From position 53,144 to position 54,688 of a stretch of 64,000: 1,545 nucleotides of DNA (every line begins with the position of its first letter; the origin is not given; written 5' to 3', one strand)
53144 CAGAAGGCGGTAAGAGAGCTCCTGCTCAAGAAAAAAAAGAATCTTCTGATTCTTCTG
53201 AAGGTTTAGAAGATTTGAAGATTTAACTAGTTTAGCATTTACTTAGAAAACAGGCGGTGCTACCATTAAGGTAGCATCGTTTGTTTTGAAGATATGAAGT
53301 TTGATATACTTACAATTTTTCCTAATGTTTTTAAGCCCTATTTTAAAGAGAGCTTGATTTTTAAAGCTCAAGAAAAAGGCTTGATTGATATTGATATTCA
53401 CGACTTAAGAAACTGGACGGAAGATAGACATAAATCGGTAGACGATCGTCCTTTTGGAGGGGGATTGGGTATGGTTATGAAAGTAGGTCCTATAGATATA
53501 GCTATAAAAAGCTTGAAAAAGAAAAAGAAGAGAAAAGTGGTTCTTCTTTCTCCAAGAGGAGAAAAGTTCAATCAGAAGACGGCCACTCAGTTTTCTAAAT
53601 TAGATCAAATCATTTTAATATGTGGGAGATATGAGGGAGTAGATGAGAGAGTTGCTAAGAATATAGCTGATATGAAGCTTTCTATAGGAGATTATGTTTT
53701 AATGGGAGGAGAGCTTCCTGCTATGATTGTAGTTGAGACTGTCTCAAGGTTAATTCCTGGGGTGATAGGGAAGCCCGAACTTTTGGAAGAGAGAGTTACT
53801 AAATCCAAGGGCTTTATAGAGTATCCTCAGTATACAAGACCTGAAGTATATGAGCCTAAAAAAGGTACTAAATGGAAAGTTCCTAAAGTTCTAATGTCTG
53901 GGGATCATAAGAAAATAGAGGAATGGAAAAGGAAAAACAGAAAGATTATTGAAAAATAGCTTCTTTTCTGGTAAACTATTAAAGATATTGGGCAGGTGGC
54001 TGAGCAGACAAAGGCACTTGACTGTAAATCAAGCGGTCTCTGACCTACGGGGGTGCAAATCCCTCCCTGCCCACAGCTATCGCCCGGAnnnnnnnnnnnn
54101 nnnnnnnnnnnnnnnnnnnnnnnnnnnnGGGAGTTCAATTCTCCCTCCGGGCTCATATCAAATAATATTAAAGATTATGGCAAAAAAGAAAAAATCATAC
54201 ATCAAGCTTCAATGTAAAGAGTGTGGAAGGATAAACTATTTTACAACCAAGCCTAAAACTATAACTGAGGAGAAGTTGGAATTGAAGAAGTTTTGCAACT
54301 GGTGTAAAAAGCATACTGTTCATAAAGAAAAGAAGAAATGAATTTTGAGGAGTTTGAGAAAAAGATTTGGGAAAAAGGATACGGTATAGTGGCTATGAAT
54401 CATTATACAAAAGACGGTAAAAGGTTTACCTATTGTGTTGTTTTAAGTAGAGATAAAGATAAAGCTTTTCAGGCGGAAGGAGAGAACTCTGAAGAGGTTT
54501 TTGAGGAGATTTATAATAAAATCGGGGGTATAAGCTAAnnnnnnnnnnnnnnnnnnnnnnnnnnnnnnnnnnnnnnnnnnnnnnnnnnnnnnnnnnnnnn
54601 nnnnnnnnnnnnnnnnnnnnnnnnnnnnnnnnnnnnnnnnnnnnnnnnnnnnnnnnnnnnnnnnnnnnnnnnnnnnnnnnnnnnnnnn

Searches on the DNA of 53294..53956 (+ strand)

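Call 86: search_rna_families(source=L173, start=5380, end=5670, threshold=evalue, max_evalue=10)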
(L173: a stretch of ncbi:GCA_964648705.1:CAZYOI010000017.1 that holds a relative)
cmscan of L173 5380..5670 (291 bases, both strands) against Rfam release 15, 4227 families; matches with E-value up to 10: 8.
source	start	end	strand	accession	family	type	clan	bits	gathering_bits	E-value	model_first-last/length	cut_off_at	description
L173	5608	5655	-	RF00032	Histone3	Cis-reg;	-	18.1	34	0.018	1-46/46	no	Histone 3' UTR stem-loop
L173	5515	5534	+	RF00480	HIV_FE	Cis-reg; frameshift_element;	-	16.6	45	7.4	1-52/52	no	HIV Ribosomal frameshift signal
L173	5604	5652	+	RF00066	U7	Gene; snRNA;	-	16.1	34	0.33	1-62/62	no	U7 small nuclear RNA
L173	5627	5670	-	RF00082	SraG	Gene; sRNA;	-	13.6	50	5.9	131-177/177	5'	SraG RNA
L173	5586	5667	-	RF00412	SNORA21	Gene; snRNA; snoRNA; HACA-box;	CL00031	12.9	80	3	1-136/136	no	Small nucleolar RNA SNORA21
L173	5595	5665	+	RF00519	suhB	Gene; sRNA;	CL00108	11.4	41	8.6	1-77/77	no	Makes More Granules Regulator RNA (mmgR)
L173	5611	5657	+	RF01844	SmY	Gene; snRNA; splicing;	-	10.9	39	5.9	1-80/80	no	SmY spliceosomal RNA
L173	5634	5670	+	RF01491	rli54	Cis-reg;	-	8.1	80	8.1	1-37/528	3'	Listeria sRNA rli54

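Call 87: search_rna_families(source=L172, start=6310, end=6590, threshold=evalue, max_evalue=10)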
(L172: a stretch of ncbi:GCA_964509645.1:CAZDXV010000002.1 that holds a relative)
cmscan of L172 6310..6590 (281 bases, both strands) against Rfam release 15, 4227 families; matches with E-value up to 10: 12.
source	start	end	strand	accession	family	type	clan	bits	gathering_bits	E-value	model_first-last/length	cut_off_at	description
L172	6441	6572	+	RF02423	Bp1_781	Gene; sRNA;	-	22.7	80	0.00043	1-230/230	no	Burkholderia sRNA Bp1_Cand871_SIPHT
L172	6543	6590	-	RF00082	SraG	Gene; sRNA;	-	20.9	50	0.15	129-177/177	5'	SraG RNA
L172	6316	6408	+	RF02644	Spy490380c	Gene; sRNA;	-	18.6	65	6.6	1-96/96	no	S. pyogenes small RNA Spy490380c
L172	6463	6580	-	RF02995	IMES-5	Gene; sRNA;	-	16.9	96.1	0.47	1-150/150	no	IMES-5 RNA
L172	6512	6579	+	RF00519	suhB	Gene; sRNA;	CL00108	16.8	41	0.35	1-77/77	no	Makes More Granules Regulator RNA (mmgR)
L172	6546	6566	+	RF04197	mir-9457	Gene; miRNA;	-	15.1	90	3.2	25-45/68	no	mir-9457 microRNA precursor family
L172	6546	6566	-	RF04197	mir-9457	Gene; miRNA;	-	14.9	90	3.6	25-45/68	no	mir-9457 microRNA precursor family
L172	6355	6547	-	RF00908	MIR529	Gene; miRNA;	-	14.5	75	1.2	1-131/131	no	MIR529 microRNA precursor family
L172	6326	6381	+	RF03933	MIR6445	Gene; miRNA;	-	14.1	100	5.2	29-90/117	no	MIR6445 microRNA precursor family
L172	6316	6390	+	RF03707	mir-1892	Gene; miRNA;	-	12.8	86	8.6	1-80/80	no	mir-1892 microRNA precursor family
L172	6331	6433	+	RF02995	IMES-5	Gene; sRNA;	-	12.5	96.1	5.2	1-150/150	no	IMES-5 RNA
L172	6478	6590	+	RF01469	rli33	Gene; sRNA;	CL00114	11.5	46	0.41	1-120/532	3'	Listeria sRNA rli33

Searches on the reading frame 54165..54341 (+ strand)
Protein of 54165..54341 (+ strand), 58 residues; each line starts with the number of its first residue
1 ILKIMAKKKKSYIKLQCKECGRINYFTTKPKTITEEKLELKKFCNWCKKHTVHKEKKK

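Call 10: search_protein_families(library=pfam, proteins=[window:54165-54341:+], max_evalue=0.01)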
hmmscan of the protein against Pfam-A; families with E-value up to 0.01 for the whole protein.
window:54165-54341:+ (58 aa): 1 family
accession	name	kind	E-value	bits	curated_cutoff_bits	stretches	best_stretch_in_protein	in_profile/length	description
PF00471.26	Ribosomal_L33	-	3.8e-19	69.2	25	1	12-57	2-47/47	Ribosomal protein L33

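Call 20: find_encoding_contigs(protein=window:54177-54341:+, flank=4000, max_places=10)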
Protein window:54177-54341:+ (54 aa): no gene with exactly this product is on record in the collection.

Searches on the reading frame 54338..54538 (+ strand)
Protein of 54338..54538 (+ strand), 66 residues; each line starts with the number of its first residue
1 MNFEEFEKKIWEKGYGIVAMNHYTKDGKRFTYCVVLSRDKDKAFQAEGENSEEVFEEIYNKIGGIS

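Call 10: search_protein_families(library=pfam, proteins=[window:54338-54538:+], max_evalue=0.01)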
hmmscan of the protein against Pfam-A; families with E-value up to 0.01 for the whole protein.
window:54338-54538:+ (66 aa): 1 family
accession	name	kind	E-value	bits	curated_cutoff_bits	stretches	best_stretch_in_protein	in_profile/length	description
PF03698.18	UPF0180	-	0.0046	17.5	25.4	0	4-47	10-50/77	Uncharacterised protein family (UPF0180)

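Call 33: find_homologous_proteins(query=window:54338-54535:+)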
Query window:54338-54535:+ (66 aa): 30 proteins with E <= 0.001 among 30 candidates.
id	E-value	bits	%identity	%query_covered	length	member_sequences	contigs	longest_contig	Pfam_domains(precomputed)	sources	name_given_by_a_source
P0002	1.6e-37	143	100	100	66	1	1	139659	-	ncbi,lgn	-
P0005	8.1e-27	110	81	94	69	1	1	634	-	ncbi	-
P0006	3.0e-26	108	78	97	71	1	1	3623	-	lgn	-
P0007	4.6e-26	107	77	94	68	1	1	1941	-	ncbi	-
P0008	1.4e-25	106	76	94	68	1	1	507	-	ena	-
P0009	2.1e-25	105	79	94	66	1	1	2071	-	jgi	-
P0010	2.9e-25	105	79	94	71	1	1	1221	-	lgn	-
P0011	9.3e-25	103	76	94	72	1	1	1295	-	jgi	jgi:hypothetical protein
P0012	1.4e-24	102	73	94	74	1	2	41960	-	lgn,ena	-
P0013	2.5e-24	102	76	94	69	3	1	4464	-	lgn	-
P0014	3.4e-24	101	78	97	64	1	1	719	-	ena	-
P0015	1.1e-23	100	75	92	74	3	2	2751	-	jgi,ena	-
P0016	1.4e-23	99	74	94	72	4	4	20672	-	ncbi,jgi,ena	-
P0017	2.0e-23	99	73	94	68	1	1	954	-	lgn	-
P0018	2.2e-23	99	73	94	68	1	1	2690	-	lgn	-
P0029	9.5e-20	87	61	94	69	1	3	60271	-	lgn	-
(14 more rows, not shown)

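Call 35: find_encoding_contigs(protein=P0012, flank=4000, max_places=4)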
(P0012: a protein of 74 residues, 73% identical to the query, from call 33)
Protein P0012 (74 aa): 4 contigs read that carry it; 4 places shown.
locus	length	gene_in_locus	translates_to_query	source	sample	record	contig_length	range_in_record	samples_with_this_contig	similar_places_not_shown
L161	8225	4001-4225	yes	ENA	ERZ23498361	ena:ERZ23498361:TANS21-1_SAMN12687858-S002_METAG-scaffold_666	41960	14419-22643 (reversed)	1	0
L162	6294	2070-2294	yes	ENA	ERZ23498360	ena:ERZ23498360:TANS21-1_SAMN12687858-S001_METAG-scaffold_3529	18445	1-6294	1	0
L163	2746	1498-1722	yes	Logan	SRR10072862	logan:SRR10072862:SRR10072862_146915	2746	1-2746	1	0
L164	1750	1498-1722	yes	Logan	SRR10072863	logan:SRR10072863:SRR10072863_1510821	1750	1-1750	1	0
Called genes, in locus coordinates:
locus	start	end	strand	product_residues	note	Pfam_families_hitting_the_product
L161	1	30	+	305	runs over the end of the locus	-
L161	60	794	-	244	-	PF00149:Metallophos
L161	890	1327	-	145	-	-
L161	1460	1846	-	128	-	-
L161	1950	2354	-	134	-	PF14947:HTH_45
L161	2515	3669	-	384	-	-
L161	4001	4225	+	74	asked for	-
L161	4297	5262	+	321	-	-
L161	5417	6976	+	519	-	PF00512:HisKA, PF02518:HATPase_c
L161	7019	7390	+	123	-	PF00072:Response_reg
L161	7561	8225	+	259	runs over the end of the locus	PF00491:Arginase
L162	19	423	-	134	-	PF14947:HTH_45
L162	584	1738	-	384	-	-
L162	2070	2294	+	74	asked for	-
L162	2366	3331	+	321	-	-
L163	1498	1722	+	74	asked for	-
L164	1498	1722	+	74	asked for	-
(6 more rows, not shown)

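Call 36: find_encoding_contigs(protein=P0016, flank=4000, max_places=4)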
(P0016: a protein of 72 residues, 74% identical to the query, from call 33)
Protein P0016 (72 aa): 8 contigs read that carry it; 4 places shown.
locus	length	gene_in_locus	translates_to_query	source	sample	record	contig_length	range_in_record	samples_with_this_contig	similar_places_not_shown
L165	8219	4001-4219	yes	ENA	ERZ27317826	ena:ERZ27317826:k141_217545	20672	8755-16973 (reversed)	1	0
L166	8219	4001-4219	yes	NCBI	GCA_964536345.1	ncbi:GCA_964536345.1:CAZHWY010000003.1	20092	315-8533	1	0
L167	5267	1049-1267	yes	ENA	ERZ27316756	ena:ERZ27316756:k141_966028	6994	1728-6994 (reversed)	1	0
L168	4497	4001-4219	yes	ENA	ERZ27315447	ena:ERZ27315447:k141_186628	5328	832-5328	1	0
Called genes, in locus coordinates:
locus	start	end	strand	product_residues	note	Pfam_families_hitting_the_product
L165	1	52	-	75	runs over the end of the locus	-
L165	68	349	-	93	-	-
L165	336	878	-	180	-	-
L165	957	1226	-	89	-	-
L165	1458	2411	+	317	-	PF01699:Na_Ca_ex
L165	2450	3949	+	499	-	PF00749:tRNA-synt_1c, PF19269:Anticodon_2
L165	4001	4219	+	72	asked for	-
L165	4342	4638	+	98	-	-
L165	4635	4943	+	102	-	-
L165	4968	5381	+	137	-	-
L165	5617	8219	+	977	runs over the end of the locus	PF00133:tRNA-synt_1, PF01406:tRNA-synt_1e (faint), PF09334:tRNA-synt_1g, PF08264:Anticodon_1, PF19302:DUF5915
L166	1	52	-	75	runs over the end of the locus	-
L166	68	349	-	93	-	-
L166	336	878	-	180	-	-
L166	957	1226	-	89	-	-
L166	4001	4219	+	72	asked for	-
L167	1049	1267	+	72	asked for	-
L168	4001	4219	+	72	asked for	-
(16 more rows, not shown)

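Call 37: find_encoding_contigs(protein=P0029, flank=4000, max_places=4)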
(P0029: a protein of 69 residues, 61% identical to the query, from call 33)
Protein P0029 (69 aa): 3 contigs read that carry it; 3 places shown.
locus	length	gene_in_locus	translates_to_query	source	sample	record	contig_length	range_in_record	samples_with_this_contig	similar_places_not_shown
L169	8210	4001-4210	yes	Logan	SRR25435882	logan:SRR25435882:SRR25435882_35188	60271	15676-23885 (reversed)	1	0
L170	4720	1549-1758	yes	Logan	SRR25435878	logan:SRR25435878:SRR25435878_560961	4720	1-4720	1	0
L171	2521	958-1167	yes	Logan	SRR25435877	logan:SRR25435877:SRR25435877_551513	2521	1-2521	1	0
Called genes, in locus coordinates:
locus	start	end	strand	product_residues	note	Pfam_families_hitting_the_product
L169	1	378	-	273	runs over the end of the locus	PF13495:Phage_int_SAM_4, PF02899:Phage_int_SAM_1 (weak), PF00589:Phage_integrase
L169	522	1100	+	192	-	-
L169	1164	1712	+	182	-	PF00300:His_Phos_1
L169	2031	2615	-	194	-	-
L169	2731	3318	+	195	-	PF00293:NUDIX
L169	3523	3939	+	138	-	-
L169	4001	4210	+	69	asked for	-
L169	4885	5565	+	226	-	PF01872:RibD_C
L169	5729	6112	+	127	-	PF00293:NUDIX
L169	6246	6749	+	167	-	-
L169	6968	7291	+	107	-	PF03819:MazG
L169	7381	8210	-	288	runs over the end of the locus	PF01149:Fapy_DNA_glyco, PF06831:H2TH, PF06827:zf-FPG_IleRS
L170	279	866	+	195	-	PF00293:NUDIX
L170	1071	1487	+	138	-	-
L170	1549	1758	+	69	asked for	-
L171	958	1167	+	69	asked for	-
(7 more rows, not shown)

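Call 43: search_protein_families(library=padloc, proteins=[window:54338-54538:+], max_evalue=0.1)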
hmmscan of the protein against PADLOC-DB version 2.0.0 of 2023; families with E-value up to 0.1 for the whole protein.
window:54338-54538:+ (66 aa): 0 families

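Call 44: search_protein_families(library=phrogs, proteins=[window:54338-54538:+], max_evalue=0.01)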
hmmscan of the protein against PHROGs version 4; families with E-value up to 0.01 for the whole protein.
window:54338-54538:+ (66 aa): 0 families
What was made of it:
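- No hits in PHROGs or PADLOC (calls 43, 44).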

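Call 79: find_encoding_contigs(protein=P0006, flank=3000, max_places=5)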
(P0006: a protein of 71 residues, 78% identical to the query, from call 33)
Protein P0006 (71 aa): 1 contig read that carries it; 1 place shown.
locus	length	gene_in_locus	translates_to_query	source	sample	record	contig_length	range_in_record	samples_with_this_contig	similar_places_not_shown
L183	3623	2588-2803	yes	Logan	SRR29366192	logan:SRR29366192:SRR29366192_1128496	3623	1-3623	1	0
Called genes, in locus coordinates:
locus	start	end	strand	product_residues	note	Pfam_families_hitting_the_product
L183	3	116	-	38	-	?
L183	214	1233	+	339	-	-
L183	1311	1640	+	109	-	-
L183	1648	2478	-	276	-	PF00025:Arf (faint), PF01926:MMR_HSR1, PF02824:TGS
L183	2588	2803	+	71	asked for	-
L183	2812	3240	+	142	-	PF09390:DUF1999 (weak), PF00583:Acetyltransf_1, PF13673:Acetyltransf_10, PF13508:Acetyltransf_7, PF14542:Acetyltransf_CG (weak)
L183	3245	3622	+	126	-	?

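Call 80: find_encoding_contigs(protein=P0009, flank=3000, max_places=5)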
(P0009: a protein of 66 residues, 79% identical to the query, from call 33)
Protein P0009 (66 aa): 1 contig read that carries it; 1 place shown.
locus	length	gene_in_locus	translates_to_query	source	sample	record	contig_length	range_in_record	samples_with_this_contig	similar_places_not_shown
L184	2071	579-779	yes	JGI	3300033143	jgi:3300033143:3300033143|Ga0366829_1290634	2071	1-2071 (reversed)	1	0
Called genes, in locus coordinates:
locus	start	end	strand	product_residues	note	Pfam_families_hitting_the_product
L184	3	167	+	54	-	?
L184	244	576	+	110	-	-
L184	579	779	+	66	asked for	-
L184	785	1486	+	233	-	-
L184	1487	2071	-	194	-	?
